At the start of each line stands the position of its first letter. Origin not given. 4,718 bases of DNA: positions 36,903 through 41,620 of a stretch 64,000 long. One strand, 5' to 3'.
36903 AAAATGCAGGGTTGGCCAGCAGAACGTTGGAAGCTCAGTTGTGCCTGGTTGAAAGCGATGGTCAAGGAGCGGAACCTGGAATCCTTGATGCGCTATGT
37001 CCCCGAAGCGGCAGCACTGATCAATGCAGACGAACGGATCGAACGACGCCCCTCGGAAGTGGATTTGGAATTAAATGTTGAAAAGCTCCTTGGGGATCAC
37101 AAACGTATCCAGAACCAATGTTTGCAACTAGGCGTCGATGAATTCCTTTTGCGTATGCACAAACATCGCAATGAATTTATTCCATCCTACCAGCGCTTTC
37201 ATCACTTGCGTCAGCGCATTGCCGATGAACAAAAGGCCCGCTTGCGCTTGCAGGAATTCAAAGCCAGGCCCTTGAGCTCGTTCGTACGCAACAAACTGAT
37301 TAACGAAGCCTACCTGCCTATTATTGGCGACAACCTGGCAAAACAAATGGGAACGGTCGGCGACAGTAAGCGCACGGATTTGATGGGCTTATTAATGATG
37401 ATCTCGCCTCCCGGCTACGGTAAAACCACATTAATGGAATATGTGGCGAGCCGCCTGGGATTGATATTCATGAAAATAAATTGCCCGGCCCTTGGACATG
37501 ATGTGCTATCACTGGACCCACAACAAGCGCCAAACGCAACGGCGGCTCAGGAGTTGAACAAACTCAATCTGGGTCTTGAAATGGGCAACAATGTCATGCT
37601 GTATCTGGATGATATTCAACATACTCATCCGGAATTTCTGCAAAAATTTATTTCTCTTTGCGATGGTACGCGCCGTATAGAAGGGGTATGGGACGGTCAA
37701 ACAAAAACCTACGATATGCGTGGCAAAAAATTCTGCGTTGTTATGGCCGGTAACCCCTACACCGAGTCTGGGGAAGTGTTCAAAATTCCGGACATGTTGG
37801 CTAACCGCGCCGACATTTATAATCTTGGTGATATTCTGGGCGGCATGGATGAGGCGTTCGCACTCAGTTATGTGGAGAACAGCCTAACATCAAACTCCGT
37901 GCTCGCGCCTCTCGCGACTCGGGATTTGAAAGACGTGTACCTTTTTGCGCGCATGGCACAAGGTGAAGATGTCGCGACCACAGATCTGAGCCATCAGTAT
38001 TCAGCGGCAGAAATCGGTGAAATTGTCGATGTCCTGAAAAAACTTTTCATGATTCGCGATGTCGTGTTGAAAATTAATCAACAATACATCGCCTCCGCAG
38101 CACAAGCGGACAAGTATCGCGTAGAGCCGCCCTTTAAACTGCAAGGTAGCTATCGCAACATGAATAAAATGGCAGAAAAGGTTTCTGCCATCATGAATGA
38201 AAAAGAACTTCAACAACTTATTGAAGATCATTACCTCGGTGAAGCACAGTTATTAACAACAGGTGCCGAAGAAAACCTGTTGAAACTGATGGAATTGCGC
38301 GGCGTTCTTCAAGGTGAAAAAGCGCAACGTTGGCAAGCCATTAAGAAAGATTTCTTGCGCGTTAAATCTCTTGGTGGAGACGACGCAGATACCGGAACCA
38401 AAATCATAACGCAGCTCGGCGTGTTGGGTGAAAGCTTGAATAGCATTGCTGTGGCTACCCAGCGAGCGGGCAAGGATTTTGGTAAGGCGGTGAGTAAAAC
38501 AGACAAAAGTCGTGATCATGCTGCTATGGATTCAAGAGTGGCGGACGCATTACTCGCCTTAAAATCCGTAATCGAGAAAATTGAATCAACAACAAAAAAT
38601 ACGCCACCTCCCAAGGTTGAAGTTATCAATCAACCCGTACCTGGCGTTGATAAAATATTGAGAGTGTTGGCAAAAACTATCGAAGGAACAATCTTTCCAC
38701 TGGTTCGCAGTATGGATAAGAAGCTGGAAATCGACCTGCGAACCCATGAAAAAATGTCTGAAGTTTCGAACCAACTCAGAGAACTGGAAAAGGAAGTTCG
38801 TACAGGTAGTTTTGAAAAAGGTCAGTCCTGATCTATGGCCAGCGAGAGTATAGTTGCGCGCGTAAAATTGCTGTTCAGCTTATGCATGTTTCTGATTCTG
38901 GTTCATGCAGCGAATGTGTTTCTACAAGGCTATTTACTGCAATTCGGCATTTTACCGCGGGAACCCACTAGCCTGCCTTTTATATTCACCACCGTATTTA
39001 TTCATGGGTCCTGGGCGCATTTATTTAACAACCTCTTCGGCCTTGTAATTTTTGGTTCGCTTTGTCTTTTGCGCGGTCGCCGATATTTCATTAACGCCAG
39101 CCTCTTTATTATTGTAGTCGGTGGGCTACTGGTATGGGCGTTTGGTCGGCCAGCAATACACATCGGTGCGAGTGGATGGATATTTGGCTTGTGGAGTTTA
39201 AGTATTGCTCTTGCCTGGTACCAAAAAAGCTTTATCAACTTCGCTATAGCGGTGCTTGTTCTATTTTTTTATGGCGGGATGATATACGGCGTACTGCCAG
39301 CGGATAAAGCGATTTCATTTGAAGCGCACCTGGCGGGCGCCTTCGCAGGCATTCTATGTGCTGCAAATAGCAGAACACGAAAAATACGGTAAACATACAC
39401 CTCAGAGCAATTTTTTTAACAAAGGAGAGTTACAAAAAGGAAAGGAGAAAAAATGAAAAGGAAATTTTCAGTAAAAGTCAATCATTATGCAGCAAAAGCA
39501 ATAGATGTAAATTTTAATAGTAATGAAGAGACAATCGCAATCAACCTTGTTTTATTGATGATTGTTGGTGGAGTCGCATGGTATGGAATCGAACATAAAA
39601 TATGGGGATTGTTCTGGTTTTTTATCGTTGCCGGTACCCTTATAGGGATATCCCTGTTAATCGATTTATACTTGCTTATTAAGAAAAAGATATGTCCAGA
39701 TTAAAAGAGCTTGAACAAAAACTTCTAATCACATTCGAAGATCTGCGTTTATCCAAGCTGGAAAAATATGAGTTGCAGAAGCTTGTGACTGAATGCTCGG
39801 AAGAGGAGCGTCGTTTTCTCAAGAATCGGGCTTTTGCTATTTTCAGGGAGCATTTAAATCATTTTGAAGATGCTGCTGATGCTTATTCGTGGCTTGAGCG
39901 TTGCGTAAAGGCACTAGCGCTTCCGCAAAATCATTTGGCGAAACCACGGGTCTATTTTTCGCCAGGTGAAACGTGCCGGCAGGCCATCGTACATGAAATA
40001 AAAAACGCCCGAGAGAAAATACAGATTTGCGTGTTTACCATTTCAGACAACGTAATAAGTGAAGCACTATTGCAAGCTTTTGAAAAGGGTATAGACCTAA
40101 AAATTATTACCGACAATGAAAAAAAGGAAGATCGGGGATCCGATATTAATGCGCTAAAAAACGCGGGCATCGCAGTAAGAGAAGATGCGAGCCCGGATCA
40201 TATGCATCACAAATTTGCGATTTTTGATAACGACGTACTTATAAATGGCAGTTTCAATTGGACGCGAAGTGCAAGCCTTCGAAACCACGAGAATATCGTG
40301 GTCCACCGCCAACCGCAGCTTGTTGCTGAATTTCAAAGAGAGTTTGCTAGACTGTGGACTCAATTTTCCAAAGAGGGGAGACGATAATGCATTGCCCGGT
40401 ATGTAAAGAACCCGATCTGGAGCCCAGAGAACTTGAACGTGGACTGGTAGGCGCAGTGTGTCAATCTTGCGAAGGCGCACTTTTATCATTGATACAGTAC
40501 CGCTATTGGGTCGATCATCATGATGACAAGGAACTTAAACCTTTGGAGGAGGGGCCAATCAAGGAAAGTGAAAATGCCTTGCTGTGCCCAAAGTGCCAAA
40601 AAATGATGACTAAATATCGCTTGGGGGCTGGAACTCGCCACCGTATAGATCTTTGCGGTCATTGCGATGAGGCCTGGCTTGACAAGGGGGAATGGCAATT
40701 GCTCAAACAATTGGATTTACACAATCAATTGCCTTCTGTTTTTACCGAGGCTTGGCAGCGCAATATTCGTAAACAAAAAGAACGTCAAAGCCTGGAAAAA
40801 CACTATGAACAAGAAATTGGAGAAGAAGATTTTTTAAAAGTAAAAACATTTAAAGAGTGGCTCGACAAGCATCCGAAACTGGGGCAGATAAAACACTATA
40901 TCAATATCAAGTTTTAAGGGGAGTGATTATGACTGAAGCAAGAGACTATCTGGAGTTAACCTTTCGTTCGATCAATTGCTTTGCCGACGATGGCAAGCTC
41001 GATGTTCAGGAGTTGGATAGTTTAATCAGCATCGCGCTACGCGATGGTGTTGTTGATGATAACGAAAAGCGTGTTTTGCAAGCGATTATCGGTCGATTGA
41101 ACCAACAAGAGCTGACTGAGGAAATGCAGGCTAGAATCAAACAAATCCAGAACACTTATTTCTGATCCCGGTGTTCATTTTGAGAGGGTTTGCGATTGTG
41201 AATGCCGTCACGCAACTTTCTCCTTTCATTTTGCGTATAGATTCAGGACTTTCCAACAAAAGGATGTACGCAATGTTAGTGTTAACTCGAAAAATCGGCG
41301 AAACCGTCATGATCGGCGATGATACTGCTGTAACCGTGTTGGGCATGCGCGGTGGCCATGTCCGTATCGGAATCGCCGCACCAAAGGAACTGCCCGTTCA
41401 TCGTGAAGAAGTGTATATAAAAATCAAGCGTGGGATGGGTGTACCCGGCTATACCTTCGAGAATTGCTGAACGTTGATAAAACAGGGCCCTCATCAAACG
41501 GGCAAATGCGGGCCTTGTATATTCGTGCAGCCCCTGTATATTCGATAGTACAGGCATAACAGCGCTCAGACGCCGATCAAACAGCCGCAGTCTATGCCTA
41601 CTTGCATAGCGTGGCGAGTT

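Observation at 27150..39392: About 12-kb co-directional membrane-scaffold locus ending in a giant AAA ATPase and a rhomboid protease: candidate uncharacterised membrane-remodelling system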

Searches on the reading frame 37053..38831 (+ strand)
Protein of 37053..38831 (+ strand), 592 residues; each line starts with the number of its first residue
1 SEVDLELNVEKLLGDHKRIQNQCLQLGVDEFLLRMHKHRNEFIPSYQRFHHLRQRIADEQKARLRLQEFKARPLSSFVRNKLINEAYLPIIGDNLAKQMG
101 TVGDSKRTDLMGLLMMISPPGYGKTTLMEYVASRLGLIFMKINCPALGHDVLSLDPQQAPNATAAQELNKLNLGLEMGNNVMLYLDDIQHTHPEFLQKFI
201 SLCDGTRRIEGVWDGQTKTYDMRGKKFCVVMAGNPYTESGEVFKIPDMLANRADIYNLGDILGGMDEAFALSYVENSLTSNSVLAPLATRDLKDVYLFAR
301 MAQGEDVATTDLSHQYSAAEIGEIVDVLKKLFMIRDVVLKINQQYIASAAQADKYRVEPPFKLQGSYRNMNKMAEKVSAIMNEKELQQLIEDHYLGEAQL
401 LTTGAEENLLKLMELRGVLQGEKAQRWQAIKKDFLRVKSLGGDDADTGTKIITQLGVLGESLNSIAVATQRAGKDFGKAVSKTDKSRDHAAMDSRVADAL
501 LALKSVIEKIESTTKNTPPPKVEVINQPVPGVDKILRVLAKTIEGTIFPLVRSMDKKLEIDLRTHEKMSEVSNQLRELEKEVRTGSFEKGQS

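Call 93: predict_structure(alignment_id=A3)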
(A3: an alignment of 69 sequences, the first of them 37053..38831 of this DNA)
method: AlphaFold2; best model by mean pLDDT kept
length: 592 residues; sequences in the alignment: 69
mean_pLDDT: 88.9   pTM: 0.72
mean pLDDT of the five models: 88.9, 88.0, 87.1, 86.2, 85.5
residues with pLDDT >= 90: 391; 70-90: 140; 50-70: 37; < 50: 24
segments of 3 or more residues with pLDDT < 50: 483-486, 513-528
pLDDT, mean of each block of 10 residues (from residue 1): 77 89 90 93 97 96 94 91 95 92 61 93 93 97 98 98 98 97 98 97 94 98 96 91 94 94 92 96 96 97 98 98 98 98 94 93 94 98 98 97 95 98 98 94 86 87 89 78 52 65 72 46 49 78 80 85 88 88 67 42
secondary structure, 60 per line:
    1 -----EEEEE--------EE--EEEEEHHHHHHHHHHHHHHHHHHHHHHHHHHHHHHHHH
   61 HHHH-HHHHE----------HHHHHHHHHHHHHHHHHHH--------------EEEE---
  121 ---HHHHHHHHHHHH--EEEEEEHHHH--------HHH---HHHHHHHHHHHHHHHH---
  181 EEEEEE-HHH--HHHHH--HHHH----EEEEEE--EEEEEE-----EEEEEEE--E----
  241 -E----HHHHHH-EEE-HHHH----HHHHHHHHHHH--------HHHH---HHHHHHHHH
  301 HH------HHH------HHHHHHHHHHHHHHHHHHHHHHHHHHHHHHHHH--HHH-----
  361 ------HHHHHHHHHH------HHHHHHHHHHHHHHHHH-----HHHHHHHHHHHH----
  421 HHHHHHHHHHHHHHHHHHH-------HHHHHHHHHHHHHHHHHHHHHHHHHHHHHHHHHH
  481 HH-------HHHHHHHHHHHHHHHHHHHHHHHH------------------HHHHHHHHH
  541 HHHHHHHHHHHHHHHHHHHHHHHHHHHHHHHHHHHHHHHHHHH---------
elements in order: E6-10 E23-27 H28-64 H66-69 H81-99 E114-117 H124-135 E138-143 H144-147 H162-177 E181-186 H193-197 H200-203 E208-213 E216-221 E227-233 H247-252 E254-256 H258-261 H266-276 H285-288 H292-302 H318-350 H367-376 H383-399 H405-416 H421-439 H447-482 H490-513 H532-583

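Call 95: fold_search(model_id=the predicted structure, library=pdb)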
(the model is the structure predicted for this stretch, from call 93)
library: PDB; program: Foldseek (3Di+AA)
matches with E <= 10: 1346; with E <= 0.001: 565
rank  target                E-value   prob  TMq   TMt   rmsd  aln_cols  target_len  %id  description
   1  6l1q_A                6.8e-07  1.00  0.27  0.56   8.3       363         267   13  Crystal structure of AfCbbQ2, a MoxR AAA+-ATPase and CbbQO-type Rubisco activase from Acidithiobacillus ferrooxidans (released 2019-12-18)
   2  9qh4_F                1.0e-06  1.00  0.28  0.57   8.3       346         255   15  NorQ hexamer from Paracoccus denitrificans (released 2026-03-25)
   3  9qh8_A                1.4e-06  1.00  0.30  0.63   7.0       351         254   15  reduced NorQ-NorD VWA domain complex from Paracoccus denitrificans (released 2026-03-25)
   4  9qhf_E                2.0e-06  1.00  0.19  0.41  11.7       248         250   15  NorQD complex state 3 from Jhaorihella thermophila (released 2026-03-25)
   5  9qh6_B                2.1e-06  1.00  0.31  0.64   7.1       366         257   12  NorQ in complex with NorD VWA domain from Paracoccus denitrificans (released 2026-03-25)
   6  9qh8_F                2.3e-06  1.00  0.29  0.60   7.7       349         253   14  reduced NorQ-NorD VWA domain complex from Paracoccus denitrificans (released 2026-03-25)
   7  9qhd_B                2.3e-06  1.00  0.24  0.51  12.5       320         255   13  NorQD complex state 1 from Jhaorihella thermophila (released 2026-03-25)
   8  9qh7_E                2.7e-06  1.00  0.24  0.51  10.2       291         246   13  NorQ in complex with NorD VWA domain steep staircase subset 1 from Paracoccus denitrificans (released 2026-03-25)
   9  7xbk_B                2.7e-06  1.00  0.21  0.33  17.5       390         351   14  Structure and mechanism of a mitochondrial AAA+ disaggregase CLPB (released 2023-01-25)
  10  8efv_B                2.8e-06  1.00  0.20  0.35   9.6       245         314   18  Structure of single homo-hexameric Holliday junction ATP-dependent DNA helicase RuvB motor (released 2023-05-10)
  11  7x5b                  2.8e-06  1.00  0.22  0.37   9.3       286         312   14  Crystal structure of RuvB (released 2023-03-08)
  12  7xbk_C                4.1e-06  1.00  0.20  0.31  17.5       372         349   12  Structure and mechanism of a mitochondrial AAA+ disaggregase CLPB (released 2023-01-25)
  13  4fdg_A                4.8e-06  1.00  0.20  0.20  18.8       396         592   14  Crystal Structure of an Archaeal MCM Filament (released 2013-03-06)
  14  8xoo_O                5.0e-06  1.00  0.23  0.24  13.7       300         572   14  Cryo-EM structure of the ClpC1:ClpP1P2 degradation complex in Streptomyces hawaiiensis (released 2024-03-27)
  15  9lxd_4                5.0e-06  1.00  0.21  0.18  23.0       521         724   14  Structure of DNA-free MCM SH at 3.2 Angstroms resolution (released 2026-02-18)
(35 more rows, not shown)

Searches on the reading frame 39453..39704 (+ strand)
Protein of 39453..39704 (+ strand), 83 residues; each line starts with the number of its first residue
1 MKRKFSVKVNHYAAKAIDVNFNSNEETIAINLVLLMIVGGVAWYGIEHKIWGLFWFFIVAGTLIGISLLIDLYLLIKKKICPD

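Call 11: search_protein_families(library=pfam, proteins=[window:39453-39704:+], max_evalue=5)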
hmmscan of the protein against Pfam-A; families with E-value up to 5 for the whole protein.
window:39453-39704:+ (83 aa): 2 families
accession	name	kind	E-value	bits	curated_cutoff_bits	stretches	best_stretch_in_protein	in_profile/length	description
PF11196.13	DUF2834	-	0.027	15.1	22.9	1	21-78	36-95/96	Protein of unknown function DUF2834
PF06869.18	DUF1258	-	0.16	11.9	33.1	1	20-54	86-120/253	Protein of unknown function (DUF1258)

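Call 52: search_protein_families(library=pfam, proteins=[window:39453-39701:+], max_evalue=10)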
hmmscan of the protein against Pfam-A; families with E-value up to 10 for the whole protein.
seq(83 aa): 2 families
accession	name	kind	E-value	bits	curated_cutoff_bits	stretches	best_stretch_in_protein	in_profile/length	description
PF11196.13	DUF2834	-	0.027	15.1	22.9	1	21-78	36-95/96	Protein of unknown function DUF2834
PF06869.18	DUF1258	-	0.16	11.9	33.1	1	20-54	86-120/253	Protein of unknown function (DUF1258)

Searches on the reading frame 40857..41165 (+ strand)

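Call 11: search_protein_families(library=pfam, proteins=[window:40857-41165:+], max_evalue=5)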
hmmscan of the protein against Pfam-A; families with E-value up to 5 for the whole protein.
window:40857-41165:+ (102 aa): 3 families
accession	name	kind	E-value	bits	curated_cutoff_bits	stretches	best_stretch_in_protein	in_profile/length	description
PF05099.18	TerB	-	0.0055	17.4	24.4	1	27-82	54-107/118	Tellurite resistance protein TerB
PF04391.17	DUF533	-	0.0085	16.1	29.6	1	53-96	74-114/178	Protein of unknown function (DUF533)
PF03118.21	RNA_pol_A_CTD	-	0.019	15.1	23.8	1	31-53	17-39/67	Bacterial RNA polymerase, alpha chain C terminal domain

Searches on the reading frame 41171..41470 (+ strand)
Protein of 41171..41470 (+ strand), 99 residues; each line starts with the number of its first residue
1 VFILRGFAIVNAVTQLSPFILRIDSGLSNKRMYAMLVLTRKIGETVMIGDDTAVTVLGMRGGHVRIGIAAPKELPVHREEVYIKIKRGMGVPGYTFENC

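Call 11: search_protein_families(library=pfam, proteins=[window:41171-41470:+], max_evalue=5)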
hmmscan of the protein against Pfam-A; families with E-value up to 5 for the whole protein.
window:41171-41470:+ (99 aa): 1 family
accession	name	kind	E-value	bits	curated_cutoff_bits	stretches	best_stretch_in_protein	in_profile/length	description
PF02599.21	CsrA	-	4.1e-23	81.5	27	1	35-86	1-52/53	Global regulator protein family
